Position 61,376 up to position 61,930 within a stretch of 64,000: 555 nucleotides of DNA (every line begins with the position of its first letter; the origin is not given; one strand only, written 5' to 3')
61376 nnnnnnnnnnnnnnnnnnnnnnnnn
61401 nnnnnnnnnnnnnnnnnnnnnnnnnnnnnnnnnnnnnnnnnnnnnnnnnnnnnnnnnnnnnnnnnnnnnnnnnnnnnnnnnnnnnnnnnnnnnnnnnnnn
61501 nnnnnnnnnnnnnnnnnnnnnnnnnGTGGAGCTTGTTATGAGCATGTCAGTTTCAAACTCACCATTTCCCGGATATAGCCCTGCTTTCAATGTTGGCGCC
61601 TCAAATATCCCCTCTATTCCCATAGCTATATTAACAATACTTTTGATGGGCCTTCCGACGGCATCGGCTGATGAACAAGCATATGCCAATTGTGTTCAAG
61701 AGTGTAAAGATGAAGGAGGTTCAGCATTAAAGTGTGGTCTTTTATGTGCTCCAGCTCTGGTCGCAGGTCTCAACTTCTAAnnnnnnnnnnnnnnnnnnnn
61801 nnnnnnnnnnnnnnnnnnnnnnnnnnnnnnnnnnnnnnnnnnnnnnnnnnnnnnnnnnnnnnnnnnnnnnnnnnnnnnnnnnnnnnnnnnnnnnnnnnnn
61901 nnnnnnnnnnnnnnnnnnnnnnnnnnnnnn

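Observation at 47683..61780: Recurrent pairing of ankyrin-repeat genes with small twin-CX3C (cysteine-hairpin) proteins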

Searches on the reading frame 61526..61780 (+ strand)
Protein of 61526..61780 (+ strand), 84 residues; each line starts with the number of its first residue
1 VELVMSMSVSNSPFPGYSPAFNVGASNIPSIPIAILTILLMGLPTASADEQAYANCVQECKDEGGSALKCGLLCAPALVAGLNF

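Call 4: search_protein_families(library=pfam, proteins=[window:61526-61780:+], max_evalue=0.1)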
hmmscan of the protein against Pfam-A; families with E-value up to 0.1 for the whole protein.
window:61526-61780:+ (84 aa): 0 families

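Call 8: find_homologous_proteins(query=window:61526-61780:+, max_evalue=10)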
Query window:61526-61780:+ (84 aa): 1 proteins with E <= 10 among 1 candidates.
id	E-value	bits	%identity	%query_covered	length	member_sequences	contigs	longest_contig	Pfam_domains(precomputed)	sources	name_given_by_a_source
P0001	5.3e-45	168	100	95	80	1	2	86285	-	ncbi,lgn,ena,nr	ncbi:MAG: hypothetical protein S4CHLAM6_13970 [Chlamydiae bacterium]|nr:hypothetical protein [Chlamy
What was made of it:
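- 61538..61780 (+): C-type twin-CX3C gene (80 aa). It has an uncharged Ser/Pro-rich N-terminus, a hydrophobic segment, a conserved A-S-A-D, and then a 36-aa region CVQEC-x9-CGLLC with a hydrophobic tail. NCBI calls it 80 aa (call 8).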

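Call 10: search_protein_families(library=ncbifam, proteins=[window:61526-61780:+], max_evalue=1)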
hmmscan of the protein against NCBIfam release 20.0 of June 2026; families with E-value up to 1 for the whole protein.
window:61526-61780:+ (84 aa): 0 families

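Call 12: find_homologous_proteins(query=A2, max_evalue=10)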
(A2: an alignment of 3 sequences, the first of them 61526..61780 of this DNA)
Query A2 (3 sequences) (84 aa, profile of the alignment): 3 proteins with E <= 10 among 59 candidates.
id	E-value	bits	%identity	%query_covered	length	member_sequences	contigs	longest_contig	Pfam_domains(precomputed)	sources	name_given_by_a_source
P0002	2.4e-36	142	30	64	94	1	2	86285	-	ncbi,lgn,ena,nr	ncbi:MAG: hypothetical protein S4CHLAM6_13910 [Chlamydiae bacterium]|nr:hypothetical protein [Chlamy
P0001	3.1e-33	132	100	95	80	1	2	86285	-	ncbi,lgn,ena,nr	ncbi:MAG: hypothetical protein S4CHLAM6_13970 [Chlamydiae bacterium]|nr:hypothetical protein [Chlamy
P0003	1.4e-9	56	-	-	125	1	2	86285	-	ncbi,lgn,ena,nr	ncbi:MAG: hypothetical protein S4CHLAM6_13830 [Chlamydiae bacterium]|nr:hypothetical protein [Chlamy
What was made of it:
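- Checked: The window is from a MAG that NCBI names 'Chlamydiae bacterium', locus tags S4CHLAM6_13830, _13910 and _13970 (calls 8, 12).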

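Call 16: search_protein_representatives(alignment_id=A2)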
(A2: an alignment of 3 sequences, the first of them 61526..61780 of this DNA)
Query: 3 sequences, 86 profile positions. Proteins with E-value up to 0.001 (for the whole library): 6; up to 1e-10: 3; up to 1e-30: 2. The best 6 are listed.
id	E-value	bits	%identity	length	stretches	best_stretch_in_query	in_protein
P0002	7.7e-37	141.5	-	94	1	1-84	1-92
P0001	9.8e-34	131.5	-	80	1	4-86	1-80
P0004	1.1e-13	67.3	-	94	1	1-80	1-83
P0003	4.6e-10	55.7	-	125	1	6-86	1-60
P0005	6.2e-06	42.4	-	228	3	44-77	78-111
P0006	7.3e-04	35.8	-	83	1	25-80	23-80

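Call 18: find_encoding_contigs(protein=P0004, flank=10000, max_places=4)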
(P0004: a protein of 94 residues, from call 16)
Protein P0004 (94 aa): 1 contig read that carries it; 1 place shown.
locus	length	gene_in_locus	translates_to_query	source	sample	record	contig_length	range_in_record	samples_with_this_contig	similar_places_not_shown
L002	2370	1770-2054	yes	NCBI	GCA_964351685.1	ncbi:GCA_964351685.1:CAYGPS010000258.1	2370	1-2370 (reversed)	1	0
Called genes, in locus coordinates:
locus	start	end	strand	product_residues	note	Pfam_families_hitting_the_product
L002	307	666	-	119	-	PF14478:DUF4430 (weak)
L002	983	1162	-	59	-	PF01526:DDE_Tnp_Tn3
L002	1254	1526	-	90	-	PF13384:HTH_23, PF13518:HTH_28, PF13551:HTH_29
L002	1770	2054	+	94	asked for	-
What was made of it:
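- The B-like gene in L002 has no ankyrin gene in the 1.7 kb available upstream (call 18).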

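Call 19: find_encoding_contigs(protein=P0006, flank=10000, max_places=4)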
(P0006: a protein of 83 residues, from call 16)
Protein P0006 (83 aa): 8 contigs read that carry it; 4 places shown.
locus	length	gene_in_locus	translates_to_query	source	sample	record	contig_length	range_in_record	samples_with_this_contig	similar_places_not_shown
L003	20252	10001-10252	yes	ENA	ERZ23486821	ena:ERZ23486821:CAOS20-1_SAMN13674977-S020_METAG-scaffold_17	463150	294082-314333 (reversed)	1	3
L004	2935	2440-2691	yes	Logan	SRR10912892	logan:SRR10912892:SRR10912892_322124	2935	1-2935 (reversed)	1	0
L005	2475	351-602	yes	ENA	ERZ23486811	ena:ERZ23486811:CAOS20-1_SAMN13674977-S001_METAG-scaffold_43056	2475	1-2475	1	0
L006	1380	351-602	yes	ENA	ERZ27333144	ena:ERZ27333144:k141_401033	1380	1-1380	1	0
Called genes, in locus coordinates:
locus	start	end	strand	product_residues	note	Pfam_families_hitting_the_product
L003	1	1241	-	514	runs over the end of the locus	PF13369:Transglut_core2, PF00515:TPR_1 (weak), PF07719:TPR_2 (weak), PF13181:TPR_8 (faint), PF13414:TPR_11 (faint), PF13431:TPR_17 (faint), PF14559:TPR_19 (faint)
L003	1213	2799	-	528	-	PF02446:Glyco_hydro_77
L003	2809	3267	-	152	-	PF05932:CesT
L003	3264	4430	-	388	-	PF07201:HrpJ, PF22342:T3SS_CopN_3rd, PF09059:TyeA (weak)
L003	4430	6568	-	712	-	PF00771:FHIPEP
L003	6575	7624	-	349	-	PF01312:Bac_export_2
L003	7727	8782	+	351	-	-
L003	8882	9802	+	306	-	PF00023:Ank (faint), PF13637:Ank_4 (faint), PF12796:Ank_2 (weak), PF13857:Ank_5 (weak)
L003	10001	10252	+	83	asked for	-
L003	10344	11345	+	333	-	PF00023:Ank (faint), PF13606:Ank_3 (faint), PF13857:Ank_5 (faint), PF12796:Ank_2, PF13637:Ank_4 (faint)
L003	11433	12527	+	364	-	PF01926:MMR_HSR1, PF02421:FeoB_N, PF06071:YchF-GTPase_C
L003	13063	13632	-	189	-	-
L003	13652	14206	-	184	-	-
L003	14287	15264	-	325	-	PF00480:ROK, PF02685:Glucokinase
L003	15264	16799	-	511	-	PF00479:G6PD_N, PF02781:G6PD_C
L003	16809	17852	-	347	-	PF03446:NAD_binding_2, PF03807:F420_oxidored, PF00393:6PGD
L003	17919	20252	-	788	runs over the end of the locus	PF09137:Glucodextran_N, PF00723:Glyco_hydro_15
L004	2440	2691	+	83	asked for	-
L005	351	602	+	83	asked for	-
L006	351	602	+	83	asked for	-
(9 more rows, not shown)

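Call 20: find_encoding_contigs(protein=P0005, flank=10000, max_places=4)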
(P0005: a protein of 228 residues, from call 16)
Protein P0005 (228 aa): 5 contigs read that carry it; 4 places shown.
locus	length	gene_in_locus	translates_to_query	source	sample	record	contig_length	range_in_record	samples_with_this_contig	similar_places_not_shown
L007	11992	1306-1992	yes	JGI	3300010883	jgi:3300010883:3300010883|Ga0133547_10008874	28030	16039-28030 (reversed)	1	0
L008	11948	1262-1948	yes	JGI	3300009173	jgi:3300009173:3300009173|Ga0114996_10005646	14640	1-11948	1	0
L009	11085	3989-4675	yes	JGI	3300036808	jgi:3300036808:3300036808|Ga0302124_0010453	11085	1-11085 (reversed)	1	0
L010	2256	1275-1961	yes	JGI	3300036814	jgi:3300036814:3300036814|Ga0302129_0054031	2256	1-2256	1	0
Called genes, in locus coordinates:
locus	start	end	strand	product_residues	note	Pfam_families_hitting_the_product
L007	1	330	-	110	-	?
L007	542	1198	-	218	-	PF00849:PseudoU_synth_2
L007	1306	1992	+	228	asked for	-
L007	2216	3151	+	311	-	PF10099:RskA_C (faint)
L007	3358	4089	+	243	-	-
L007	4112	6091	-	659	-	-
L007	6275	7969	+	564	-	PF07690:MFS_1, PF00854:PTR2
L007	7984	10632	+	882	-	PF13620:CarboxypepD_reg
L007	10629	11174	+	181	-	-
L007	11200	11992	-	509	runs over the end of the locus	PF00069:Pkinase, PF07714:PK_Tyr_Ser-Thr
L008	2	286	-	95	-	?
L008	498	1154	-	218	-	PF00849:PseudoU_synth_2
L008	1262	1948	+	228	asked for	-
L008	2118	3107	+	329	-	PF10099:RskA_C (faint)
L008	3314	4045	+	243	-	-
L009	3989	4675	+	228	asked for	-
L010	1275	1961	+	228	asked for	-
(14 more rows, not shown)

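Call 21: predict_structure(alignment_id=A2)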
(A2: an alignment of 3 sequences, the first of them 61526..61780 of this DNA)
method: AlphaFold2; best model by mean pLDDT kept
length: 84 residues; sequences in the alignment: 3
mean_pLDDT: 52.1   pTM: 0.33
mean pLDDT of the five models: 52.1, 51.7, 50.1, 49.1, 47.0
residues with pLDDT >= 90: 0; 70-90: 12; 50-70: 29; < 50: 43
segments of 3 or more residues with pLDDT < 50: 1-3, 5-18, 20-27, 41-48, 80-84
pLDDT, mean of each block of 10 residues (from residue 1): 40 42 43 51 48 69 70 60 39
secondary structure, 60 per line:
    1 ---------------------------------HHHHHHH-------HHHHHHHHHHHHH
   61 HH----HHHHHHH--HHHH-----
elements in order: H34-40 H48-62 H67-73 H76-79
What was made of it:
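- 61538..61780 (+): AF2 gives helix 48-62, a loop, then helix 67-73, in the numbering of the 84-aa ORF (call 21).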

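Call 24: find_homologous_proteins(query=A3, max_evalue=10)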
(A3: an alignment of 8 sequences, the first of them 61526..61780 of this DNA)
Query A3 (8 sequences) (84 aa, profile of the alignment): 5 proteins with E <= 10 among 1592 candidates.
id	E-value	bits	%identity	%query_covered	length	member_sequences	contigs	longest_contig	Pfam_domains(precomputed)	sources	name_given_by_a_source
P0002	8.9e-28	114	30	64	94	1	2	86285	-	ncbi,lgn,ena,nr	ncbi:MAG: hypothetical protein S4CHLAM6_13910 [Chlamydiae bacterium]|nr:hypothetical protein [Chlamy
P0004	8.4e-27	111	39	39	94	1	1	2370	-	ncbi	-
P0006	8.4e-24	101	37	93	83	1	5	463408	-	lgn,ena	-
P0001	1.8e-23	100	100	95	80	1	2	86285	-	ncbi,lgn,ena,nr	ncbi:MAG: hypothetical protein S4CHLAM6_13970 [Chlamydiae bacterium]|nr:hypothetical protein [Chlamy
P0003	2.2e-8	52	-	-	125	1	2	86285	-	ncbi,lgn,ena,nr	ncbi:MAG: hypothetical protein S4CHLAM6_13830 [Chlamydiae bacterium]|nr:hypothetical protein [Chlamy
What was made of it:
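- Tried and rejected: Word-indexed homology searches with C alone, with the 3-sequence profile and with the 8-sequence profile returned only the window's own proteins plus P0004 and P0006 (calls 8, 12, 24).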

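Call 34: find_related_loci(query=A5, collection=metagenome_contigs, flank=6000)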
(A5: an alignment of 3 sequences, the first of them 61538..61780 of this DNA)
Query A5 (80 aa) in metagenome_contigs; peptide patterns used: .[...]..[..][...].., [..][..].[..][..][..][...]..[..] (x = any residue, [..] = any of these).
119 stretches matched a pattern, but none encodes a relative of the query by tblastn (E <= 1e-3).
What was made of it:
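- Tried and rejected: A metagenome scan with the C-type alignment found nothing (call 34).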

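Call 44: fold_search(model_id=the predicted structure, library=pdb)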
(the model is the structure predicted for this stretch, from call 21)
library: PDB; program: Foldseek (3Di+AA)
matches with E <= 10: 20; with E <= 0.001: 0
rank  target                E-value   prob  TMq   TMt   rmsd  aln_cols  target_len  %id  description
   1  6vvo_D                2.8e+00  0.08  0.22  0.09   7.8        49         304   16  Structure of the human clamp loader (Replication Factor C, RFC) bound to the sliding clamp (Proliferating Cell Nuclear (released 2020-02-26)
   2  3szs_A                3.0e+00  0.54  0.27  0.51   0.7        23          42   43  Crystal structure analysis of hellethionin D (released 2012-07-25)
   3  5ts9_B                3.9e+00  0.20  0.36  0.20   5.0        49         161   18  Crystal structure of Chorismate mutase from Burkholderia phymatum (released 2016-11-23)
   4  1ss3_MODEL_1_A        5.5e+00  0.33  0.34  0.56   1.3        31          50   26  Solution structure of Ole e 6, an allergen from olive tree pollen (released 2004-08-03)
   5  7px2_C                5.5e+00  0.15  0.32  0.32   7.8        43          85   19  Conotoxin Mu8.1 from Conus mucronatus (released 2022-11-16)
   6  9l5s_V                5.9e+00  0.10  0.34  0.35  31.2        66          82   14  Cryo-EM structure of the thermophile spliceosome (state B*Q1) (released 2025-03-12)
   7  6nkn_H                5.9e+00  0.06  0.24  0.25  10.6        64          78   11  Time-resolved SFX structure of the PR intermediate of cytochrome c oxidase at room temperature (released 2019-03-20)
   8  1tfe                  6.7e+00  0.14  0.37  0.23   6.4        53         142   19  DIMERIZATION DOMAIN OF EF-TS FROM T. THERMOPHILUS (released 1996-11-08)
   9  2v9b_A                7.1e+00  0.33  0.29  0.52   0.6        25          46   24  X-ray structure of viscotoxin B2 from Viscum album (released 2008-06-17)
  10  1ed0_MODEL_1_A        7.1e+00  0.23  0.26  0.47   0.8        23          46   22  NMR structural determination of viscotoxin A3 from Viscum album L. (released 2000-02-04)
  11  7px1_A                7.6e+00  0.11  0.31  0.31   7.7        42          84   19  Conotoxin from Conus mucronatus (released 2022-11-02)
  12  6a7v_A                7.6e+00  0.04  0.25  0.18   9.8        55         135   24  Crystal structure of Mycobacterium tuberculosis VapBC11 toxin-antitoxin complex (released 2018-10-10)
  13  3iby_C                8.2e+00  0.10  0.35  0.14  12.6        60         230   17  Structure of cytosolic domain of L. pneumophila FeoB (released 2009-10-13)
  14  9qvm_t                8.2e+00  0.04  0.25  0.19   5.7        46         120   26  Cryo-EM reconstruction of the NEDD1 anchor protein and CDK5RAP2 bound to the gamma-tubulin ring complex (released 2025-05-21)
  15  5ts9_C                8.7e+00  0.10  0.36  0.20   5.2        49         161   18  Crystal structure of Chorismate mutase from Burkholderia phymatum (released 2016-11-23)
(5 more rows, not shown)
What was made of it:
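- Closest known: Ole e 6. Same: It also appears in the Foldseek list, at 1.3 A over 31 columns (call 44).
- Foldseek gives local matches of 0.6-1.3 A rmsd to thionins and Ole e 6 (call 44).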

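Call 45: search_protein_families(library=pfam, proteins=[P0005, P0004, P0006, L003:7727-8782:+], max_evalue=1)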
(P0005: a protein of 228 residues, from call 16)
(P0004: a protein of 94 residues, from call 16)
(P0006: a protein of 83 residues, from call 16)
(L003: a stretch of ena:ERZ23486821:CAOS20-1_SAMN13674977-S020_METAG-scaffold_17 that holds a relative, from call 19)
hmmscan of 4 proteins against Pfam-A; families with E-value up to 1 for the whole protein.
P0005 (228 aa): 2 families
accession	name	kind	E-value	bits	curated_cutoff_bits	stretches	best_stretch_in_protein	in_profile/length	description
PF04702.17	Vicilin_N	-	0.097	13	26.7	1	65-139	38-106/147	Vicilin N terminal region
PF11437.13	Vanabin-2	-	0.11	13.2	25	1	89-141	1-55/93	Vanadium-binding protein 2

P0004 (94 aa): 0 families

P0006 (83 aa): 1 family
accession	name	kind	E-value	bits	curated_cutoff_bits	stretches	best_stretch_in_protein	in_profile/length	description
PF19300.4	BPD_transp_1_N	-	0.12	13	23.8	1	27-61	11-45/114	Binding-prot-dependent transport system membrane comp, N-term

L003:7727-8782:+ (351 aa): 5 families
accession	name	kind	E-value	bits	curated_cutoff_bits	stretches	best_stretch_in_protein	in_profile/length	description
PF12906.13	RINGv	-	4.2e-05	24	21.6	1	55-92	1-38/47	RING-variant domain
PF13639.12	zf-RING_2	-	0.00017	22.2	27.3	1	54-93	2-37/44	Ring finger domain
PF17123.11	zf-RING_11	-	0.0088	16.2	27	1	54-73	1-20/29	RING-like zinc finger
PF05883.17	Baculo_RING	-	0.035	14.5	26.7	1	52-103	26-79/139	Baculovirus U-box/Ring-like domain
PF13445.12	zf-RING_UBOX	-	0.072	13.6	25.2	1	55-76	1-19/39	RING-type zinc-finger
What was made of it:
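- On alpha-hairpinin / Cs-alpha/alpha structural class: Vicilin_N hits P0005 only, at E 0.097 (call 45).
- P0005 gives a weak Vanabin-2 hit, E 0.11 (call 45). In L003 the cassette adjoins sctU, sctV, copN, a CesT chaperone gene and a RING-variant protein gene (calls 19, 45).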
